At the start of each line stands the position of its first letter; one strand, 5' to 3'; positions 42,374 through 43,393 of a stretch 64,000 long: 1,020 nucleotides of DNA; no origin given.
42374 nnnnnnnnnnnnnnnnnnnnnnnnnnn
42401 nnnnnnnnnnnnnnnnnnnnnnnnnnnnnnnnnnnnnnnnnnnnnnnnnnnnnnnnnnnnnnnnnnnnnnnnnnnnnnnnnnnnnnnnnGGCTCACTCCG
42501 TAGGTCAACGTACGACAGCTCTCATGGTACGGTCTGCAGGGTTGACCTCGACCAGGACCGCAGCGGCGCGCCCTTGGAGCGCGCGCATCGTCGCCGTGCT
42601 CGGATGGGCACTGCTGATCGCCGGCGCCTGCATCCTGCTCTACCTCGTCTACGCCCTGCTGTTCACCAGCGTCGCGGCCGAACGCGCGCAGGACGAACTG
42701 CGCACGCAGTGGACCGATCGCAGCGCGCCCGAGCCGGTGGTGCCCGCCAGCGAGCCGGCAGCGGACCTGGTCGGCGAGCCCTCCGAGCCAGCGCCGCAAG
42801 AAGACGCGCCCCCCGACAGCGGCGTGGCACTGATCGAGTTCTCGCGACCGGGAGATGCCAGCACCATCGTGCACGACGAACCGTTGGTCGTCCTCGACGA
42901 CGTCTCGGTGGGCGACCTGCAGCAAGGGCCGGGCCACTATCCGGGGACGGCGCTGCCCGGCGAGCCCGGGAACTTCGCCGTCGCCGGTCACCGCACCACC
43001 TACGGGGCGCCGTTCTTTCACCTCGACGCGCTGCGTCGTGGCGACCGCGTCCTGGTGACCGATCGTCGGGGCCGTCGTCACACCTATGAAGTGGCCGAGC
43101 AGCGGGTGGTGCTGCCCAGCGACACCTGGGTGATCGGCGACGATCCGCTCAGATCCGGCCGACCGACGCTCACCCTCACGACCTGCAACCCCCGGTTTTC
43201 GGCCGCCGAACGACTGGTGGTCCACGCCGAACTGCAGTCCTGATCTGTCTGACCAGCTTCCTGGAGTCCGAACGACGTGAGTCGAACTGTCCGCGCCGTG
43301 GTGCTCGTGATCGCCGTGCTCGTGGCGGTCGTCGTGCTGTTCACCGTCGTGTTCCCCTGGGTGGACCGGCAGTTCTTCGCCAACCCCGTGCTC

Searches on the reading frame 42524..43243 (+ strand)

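Call 51: search_protein_families(library=pfam, proteins=[window:42524-43243:+], max_evalue=0.01)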
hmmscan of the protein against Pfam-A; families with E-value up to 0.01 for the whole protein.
window:42524-43243:+ (239 aa): 2 families
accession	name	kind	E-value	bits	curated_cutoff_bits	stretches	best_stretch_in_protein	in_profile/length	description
PF04203.18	Sortase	-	2.3e-33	115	26.6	1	121-237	10-124/125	Sortase domain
PF14801.12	TrmI-like_N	-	0.00015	22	24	1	170-193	3-26/50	TrmI-like N-terminal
